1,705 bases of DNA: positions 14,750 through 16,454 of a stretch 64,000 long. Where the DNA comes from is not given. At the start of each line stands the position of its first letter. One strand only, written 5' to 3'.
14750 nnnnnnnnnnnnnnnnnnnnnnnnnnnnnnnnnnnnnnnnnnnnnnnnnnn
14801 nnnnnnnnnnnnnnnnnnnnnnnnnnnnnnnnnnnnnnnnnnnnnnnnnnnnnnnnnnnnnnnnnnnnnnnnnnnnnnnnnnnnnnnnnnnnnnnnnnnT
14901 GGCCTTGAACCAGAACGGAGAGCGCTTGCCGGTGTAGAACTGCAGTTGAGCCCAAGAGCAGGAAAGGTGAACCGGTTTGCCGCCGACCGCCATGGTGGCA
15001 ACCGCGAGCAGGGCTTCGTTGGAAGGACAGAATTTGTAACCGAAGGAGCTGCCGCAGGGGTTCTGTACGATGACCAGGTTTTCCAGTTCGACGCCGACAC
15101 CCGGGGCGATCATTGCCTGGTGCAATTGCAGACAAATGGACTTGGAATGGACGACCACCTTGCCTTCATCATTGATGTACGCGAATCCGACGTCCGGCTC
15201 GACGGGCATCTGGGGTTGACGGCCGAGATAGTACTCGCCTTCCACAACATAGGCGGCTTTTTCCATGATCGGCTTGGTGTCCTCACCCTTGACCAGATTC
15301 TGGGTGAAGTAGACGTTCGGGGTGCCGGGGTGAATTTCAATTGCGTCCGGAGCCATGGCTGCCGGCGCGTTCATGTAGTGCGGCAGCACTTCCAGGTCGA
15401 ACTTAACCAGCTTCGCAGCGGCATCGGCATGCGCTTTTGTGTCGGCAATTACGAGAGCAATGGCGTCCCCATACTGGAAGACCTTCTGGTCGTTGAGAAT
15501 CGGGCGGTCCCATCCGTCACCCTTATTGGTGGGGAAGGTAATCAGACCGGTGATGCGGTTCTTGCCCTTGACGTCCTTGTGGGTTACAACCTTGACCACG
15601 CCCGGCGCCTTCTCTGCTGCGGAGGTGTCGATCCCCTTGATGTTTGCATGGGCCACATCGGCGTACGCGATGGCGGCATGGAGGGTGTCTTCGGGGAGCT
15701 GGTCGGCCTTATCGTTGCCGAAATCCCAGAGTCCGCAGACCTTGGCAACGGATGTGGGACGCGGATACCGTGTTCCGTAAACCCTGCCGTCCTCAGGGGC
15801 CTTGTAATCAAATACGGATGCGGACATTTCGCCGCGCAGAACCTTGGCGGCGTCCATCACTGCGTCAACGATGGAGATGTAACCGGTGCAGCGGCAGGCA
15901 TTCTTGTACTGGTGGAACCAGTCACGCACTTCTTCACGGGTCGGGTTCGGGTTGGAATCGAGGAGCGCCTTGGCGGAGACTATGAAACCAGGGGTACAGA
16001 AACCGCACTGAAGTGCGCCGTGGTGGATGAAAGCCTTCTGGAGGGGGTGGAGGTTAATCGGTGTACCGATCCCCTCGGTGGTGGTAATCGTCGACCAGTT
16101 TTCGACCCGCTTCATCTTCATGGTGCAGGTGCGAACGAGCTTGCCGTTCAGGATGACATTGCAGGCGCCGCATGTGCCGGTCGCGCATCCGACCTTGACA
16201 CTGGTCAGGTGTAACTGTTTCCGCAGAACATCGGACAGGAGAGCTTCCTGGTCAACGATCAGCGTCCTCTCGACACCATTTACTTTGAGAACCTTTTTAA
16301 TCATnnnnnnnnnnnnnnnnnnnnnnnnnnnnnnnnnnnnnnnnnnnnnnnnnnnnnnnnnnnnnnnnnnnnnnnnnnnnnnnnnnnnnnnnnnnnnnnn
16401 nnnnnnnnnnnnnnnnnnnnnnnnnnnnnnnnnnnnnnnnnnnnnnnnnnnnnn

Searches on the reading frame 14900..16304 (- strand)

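Call 48: search_solved_structures(query=window:14900-16304:-, max_evalue=1e-100, show_alignments=2)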
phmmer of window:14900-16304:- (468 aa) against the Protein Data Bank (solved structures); distinct sequences matched with E-value up to 1e-100: 2.
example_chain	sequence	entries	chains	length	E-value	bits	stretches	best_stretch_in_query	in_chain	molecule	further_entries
1sij_A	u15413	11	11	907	7.7e-206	687.7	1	1-464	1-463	Aldehyde oxidoreductase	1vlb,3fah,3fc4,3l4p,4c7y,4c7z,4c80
1dgj_A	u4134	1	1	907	1e-202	677.4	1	3-466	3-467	ALDEHYDE OXIDOREDUCTASE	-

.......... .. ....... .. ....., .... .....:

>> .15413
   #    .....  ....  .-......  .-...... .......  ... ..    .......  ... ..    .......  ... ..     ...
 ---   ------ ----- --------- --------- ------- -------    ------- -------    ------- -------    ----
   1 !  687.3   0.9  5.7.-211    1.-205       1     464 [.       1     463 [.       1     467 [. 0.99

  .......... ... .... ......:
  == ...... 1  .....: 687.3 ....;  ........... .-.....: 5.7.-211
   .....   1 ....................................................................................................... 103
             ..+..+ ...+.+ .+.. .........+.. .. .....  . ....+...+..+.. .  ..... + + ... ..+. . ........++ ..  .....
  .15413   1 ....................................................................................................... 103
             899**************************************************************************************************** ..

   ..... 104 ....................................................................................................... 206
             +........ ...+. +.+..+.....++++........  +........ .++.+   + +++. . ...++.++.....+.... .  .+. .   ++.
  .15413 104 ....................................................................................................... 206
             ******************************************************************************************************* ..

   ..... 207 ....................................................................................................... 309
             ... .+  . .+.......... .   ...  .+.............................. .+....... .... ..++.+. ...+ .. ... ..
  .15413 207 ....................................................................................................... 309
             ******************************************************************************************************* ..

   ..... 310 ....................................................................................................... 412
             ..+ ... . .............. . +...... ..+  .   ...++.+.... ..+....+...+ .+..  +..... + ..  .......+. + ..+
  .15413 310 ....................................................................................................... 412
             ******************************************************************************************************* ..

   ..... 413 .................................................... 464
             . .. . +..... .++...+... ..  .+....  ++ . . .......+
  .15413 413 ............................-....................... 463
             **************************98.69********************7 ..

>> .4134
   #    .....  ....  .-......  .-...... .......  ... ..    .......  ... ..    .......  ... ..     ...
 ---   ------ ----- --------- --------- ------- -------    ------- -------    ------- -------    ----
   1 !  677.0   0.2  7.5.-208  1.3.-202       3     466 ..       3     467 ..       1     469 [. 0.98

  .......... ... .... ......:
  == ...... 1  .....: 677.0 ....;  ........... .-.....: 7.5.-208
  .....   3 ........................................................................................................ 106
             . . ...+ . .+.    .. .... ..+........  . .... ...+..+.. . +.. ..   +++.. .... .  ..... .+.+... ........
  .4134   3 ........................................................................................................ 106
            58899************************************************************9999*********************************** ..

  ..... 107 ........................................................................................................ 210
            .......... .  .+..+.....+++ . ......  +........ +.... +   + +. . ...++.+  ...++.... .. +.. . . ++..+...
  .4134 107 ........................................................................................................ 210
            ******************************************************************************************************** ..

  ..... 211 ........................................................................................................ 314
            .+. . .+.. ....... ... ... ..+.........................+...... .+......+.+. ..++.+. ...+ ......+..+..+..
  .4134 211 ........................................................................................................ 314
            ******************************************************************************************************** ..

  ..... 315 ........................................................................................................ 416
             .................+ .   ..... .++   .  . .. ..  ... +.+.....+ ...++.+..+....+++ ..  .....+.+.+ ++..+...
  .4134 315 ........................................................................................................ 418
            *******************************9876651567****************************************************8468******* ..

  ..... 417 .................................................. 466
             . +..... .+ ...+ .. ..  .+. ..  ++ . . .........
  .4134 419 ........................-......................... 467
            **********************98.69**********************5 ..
